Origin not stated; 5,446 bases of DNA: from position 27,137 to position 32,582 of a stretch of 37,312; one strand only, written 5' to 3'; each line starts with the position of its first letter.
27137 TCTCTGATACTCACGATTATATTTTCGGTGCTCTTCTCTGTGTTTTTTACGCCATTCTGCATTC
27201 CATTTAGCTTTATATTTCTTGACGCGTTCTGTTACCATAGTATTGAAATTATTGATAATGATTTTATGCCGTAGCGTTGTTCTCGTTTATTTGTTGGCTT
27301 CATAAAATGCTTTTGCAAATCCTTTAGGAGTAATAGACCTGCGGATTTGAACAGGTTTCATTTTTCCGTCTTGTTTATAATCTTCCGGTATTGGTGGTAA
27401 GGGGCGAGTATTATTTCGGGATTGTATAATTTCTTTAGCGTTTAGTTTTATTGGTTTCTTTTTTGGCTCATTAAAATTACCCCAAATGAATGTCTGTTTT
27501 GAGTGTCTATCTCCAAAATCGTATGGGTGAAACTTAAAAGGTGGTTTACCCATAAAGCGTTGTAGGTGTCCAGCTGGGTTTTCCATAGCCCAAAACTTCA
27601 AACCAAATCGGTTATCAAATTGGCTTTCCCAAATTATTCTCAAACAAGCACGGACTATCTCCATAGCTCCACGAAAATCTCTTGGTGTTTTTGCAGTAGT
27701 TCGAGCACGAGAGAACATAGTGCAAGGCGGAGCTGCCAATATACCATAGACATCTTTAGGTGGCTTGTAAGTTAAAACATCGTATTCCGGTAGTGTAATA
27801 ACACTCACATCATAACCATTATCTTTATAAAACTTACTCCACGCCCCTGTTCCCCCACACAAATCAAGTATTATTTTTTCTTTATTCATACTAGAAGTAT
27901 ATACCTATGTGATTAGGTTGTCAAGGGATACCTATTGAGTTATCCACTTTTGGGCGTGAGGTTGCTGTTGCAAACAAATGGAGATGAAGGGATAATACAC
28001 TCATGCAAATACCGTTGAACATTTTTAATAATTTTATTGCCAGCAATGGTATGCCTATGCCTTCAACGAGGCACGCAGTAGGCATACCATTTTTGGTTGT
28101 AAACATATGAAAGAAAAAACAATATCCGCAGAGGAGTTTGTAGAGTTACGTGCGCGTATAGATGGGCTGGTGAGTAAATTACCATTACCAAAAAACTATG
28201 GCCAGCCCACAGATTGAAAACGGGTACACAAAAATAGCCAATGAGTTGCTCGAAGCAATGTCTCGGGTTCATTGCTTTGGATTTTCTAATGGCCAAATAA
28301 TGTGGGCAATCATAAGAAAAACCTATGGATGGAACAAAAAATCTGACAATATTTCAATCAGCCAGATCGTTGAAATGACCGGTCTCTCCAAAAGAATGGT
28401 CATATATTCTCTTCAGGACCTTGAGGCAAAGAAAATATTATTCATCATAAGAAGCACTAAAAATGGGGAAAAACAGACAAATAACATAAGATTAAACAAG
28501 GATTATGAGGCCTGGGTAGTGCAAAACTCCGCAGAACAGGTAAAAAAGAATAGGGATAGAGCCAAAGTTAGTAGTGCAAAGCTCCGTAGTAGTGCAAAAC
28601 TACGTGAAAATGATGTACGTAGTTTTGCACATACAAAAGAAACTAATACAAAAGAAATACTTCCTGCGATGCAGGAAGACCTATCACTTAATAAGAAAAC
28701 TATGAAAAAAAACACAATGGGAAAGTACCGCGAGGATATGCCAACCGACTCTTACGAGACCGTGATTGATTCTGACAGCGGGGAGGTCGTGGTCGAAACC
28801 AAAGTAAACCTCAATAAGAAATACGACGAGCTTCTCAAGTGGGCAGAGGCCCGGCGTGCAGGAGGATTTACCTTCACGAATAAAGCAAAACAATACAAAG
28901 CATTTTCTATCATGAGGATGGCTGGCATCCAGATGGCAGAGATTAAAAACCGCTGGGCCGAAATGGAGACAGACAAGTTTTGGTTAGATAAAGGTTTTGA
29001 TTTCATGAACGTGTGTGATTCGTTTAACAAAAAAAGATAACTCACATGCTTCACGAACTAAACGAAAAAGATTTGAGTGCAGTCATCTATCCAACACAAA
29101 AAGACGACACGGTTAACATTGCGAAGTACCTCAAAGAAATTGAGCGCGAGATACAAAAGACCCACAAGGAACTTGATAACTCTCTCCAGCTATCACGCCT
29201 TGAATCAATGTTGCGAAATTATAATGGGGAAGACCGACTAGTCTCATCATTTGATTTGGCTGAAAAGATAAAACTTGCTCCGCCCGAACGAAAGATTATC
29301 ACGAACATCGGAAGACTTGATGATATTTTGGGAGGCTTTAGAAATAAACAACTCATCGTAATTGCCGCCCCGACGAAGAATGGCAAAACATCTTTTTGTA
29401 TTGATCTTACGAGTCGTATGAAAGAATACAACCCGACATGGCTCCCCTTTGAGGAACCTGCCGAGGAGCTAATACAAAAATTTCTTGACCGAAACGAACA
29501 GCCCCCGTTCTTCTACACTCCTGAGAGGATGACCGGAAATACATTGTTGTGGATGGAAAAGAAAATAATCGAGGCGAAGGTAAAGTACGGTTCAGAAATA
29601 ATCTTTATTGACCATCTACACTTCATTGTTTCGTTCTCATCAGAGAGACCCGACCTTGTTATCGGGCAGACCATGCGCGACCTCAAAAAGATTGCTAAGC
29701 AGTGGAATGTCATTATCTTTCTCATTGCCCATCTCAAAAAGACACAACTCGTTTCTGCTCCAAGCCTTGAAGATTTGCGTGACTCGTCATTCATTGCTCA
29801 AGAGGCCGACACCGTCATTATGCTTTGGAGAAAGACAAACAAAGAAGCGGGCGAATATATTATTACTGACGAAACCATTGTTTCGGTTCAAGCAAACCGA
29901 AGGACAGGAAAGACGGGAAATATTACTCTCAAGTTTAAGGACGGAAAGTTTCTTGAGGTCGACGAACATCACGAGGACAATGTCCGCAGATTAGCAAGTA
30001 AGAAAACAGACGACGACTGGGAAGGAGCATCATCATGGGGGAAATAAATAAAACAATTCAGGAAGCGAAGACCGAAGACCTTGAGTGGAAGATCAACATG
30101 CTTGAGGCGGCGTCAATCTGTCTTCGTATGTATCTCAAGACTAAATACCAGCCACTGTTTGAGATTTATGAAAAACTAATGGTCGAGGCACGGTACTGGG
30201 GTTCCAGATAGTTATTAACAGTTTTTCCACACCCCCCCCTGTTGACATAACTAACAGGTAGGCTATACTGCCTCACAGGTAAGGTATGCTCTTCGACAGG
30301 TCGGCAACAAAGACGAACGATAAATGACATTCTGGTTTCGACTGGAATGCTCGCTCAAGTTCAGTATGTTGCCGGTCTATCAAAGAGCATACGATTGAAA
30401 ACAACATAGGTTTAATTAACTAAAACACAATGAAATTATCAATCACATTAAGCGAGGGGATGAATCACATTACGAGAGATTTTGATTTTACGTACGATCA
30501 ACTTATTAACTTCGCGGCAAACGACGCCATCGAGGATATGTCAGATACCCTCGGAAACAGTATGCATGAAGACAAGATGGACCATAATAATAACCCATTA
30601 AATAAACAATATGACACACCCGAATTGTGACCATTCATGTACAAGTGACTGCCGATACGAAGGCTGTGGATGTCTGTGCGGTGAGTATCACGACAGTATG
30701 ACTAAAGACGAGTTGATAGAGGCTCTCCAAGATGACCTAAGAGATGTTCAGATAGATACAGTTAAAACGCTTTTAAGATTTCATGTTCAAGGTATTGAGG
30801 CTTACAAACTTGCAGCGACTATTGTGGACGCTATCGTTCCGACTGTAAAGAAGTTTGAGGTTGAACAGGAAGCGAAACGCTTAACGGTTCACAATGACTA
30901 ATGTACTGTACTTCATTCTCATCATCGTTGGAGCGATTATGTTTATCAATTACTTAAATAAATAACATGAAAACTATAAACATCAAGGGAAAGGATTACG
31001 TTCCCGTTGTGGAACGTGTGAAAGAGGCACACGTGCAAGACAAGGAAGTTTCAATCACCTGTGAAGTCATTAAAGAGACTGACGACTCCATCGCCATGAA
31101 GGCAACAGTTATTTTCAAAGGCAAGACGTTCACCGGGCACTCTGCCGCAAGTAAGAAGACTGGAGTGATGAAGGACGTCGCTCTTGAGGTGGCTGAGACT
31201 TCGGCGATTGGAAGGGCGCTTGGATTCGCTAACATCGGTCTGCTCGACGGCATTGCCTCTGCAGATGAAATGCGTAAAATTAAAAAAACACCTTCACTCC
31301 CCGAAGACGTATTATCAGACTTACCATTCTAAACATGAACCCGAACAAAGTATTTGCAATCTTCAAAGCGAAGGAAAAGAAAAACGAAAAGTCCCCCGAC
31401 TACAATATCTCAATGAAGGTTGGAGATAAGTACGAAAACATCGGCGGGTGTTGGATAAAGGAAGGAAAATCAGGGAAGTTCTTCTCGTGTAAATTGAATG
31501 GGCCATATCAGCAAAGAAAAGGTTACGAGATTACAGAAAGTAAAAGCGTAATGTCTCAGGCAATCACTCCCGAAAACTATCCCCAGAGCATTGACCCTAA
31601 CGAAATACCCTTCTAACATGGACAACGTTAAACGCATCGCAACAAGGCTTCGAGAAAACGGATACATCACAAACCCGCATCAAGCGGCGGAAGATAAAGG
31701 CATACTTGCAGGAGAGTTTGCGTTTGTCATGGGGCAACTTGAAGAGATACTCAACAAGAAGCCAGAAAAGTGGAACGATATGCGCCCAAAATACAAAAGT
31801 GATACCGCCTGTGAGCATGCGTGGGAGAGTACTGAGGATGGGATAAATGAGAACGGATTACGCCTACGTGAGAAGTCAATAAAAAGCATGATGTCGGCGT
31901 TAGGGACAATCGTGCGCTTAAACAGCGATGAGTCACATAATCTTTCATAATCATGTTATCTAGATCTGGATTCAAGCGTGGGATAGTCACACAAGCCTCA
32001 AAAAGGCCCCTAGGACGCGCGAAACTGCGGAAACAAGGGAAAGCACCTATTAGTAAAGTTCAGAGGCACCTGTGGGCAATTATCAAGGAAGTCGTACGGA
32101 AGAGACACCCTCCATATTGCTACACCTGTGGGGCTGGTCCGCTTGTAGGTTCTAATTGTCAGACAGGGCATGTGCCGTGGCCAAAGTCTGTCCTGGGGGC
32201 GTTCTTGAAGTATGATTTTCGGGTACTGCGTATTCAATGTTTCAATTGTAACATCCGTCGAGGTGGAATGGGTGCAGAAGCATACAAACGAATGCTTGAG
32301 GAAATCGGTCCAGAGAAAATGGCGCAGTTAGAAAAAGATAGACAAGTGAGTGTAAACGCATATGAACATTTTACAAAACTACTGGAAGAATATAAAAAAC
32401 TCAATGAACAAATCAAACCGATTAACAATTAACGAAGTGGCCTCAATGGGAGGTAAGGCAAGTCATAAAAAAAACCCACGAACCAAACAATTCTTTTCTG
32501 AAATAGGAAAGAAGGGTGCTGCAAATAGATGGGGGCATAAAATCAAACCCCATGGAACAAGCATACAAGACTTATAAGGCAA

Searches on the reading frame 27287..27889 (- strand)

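Call 8: search_protein_families(library=phrogs, proteins=[window:27287-27889:-], max_evalue=0.001)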
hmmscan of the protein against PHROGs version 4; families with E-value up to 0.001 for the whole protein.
window:27287-27889:- (200 aa): 1 family
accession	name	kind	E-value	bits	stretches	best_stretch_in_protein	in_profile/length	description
phrog_757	-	other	1.3e-31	110.5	1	2-200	12-219/247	DNA methyltransferase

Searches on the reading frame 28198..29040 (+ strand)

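Call 8: search_protein_families(library=phrogs, proteins=[window:28198-29040:+], max_evalue=0.001)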
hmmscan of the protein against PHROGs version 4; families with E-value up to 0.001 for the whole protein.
window:28198-29040:+ (280 aa): 8 families
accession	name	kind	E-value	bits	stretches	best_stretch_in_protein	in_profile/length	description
phrog_277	-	DNA, RNA and nucleotide metabolism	2.8e-24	86.9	1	5-196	24-203/318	replication initiation O-like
phrog_2365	-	DNA, RNA and nucleotide metabolism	1.1e-21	79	1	6-181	25-196/232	replication initiation O-like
phrog_678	-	DNA, RNA and nucleotide metabolism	4e-21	77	1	6-171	28-203/346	replication initiation O-like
phrog_16826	-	DNA, RNA and nucleotide metabolism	5.1e-18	66.4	1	1-145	2-133/341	DnaD-like helicase loader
phrog_345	-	DNA, RNA and nucleotide metabolism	2.3e-09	38.4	1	7-158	24-167/297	replication initiation O-like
phrog_18020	-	DNA, RNA and nucleotide metabolism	5.9e-08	33.8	1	37-127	39-129/248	replication initiation O-like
phrog_21732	-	unknown function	3e-06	27.8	1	33-104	29-96/360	-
phrog_5810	-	DNA, RNA and nucleotide metabolism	1.3e-05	26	1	13-182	2-170/268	replication initiation protein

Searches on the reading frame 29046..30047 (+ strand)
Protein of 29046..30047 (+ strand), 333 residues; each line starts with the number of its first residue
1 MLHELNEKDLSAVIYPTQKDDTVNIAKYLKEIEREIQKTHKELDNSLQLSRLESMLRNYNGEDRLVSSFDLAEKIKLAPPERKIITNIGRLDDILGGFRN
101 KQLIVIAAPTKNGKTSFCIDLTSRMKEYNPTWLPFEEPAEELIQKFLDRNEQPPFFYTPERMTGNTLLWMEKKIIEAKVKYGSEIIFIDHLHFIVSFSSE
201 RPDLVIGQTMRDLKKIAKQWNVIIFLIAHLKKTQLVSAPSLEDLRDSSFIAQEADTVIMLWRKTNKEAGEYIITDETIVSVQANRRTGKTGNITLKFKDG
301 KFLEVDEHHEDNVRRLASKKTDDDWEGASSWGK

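Call 8: search_protein_families(library=phrogs, proteins=[window:29046-30047:+], max_evalue=0.001)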
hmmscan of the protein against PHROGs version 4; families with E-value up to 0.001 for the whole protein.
window:29046-30047:+ (333 aa): 5 families
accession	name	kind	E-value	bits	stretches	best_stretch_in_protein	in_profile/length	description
phrog_19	-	DNA, RNA and nucleotide metabolism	3e-38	133.1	2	175-313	452-592/621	DnaB-like replicative helicase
phrog_239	-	DNA, RNA and nucleotide metabolism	1.1e-35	124.8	1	62-316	317-610/801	DNA primase/helicase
phrog_243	-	DNA, RNA and nucleotide metabolism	6.5e-16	59.1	1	167-297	127-258/273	DnaB-like replicative helicase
phrog_11530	-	unknown function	5e-15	56.8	1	183-316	33-167/184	-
phrog_5482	-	unknown function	4.7e-08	33.2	1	180-311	161-305/341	-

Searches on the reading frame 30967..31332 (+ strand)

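Call 8: search_protein_families(library=phrogs, proteins=[window:30967-31332:+], max_evalue=0.001)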
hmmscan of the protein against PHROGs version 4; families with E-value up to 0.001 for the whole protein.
window:30967-31332:+ (121 aa): 3 families
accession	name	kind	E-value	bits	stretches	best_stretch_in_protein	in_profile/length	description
phrog_11717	-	unknown function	2.8e-11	44.6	1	2-108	15-130/208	-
phrog_22961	-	unknown function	1.7e-05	26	1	3-103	115-210/213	-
phrog_23738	-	unknown function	4.6e-05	24.1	1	10-110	9-119/198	-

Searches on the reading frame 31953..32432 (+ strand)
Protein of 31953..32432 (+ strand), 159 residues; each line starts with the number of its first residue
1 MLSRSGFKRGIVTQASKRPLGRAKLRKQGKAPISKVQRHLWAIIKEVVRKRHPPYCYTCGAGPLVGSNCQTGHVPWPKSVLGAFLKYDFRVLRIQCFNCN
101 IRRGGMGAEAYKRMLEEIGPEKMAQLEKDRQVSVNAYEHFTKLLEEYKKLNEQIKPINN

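Call 8: search_protein_families(library=phrogs, proteins=[window:31953-32432:+], max_evalue=0.001)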
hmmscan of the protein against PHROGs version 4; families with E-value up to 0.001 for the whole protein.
window:31953-32432:+ (159 aa): 1 family
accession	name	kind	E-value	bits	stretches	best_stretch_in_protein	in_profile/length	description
phrog_5034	-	DNA, RNA and nucleotide metabolism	1.2e-05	26.5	1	35-155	13-131/138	NinG/ Rap DNA junction specific endonuclease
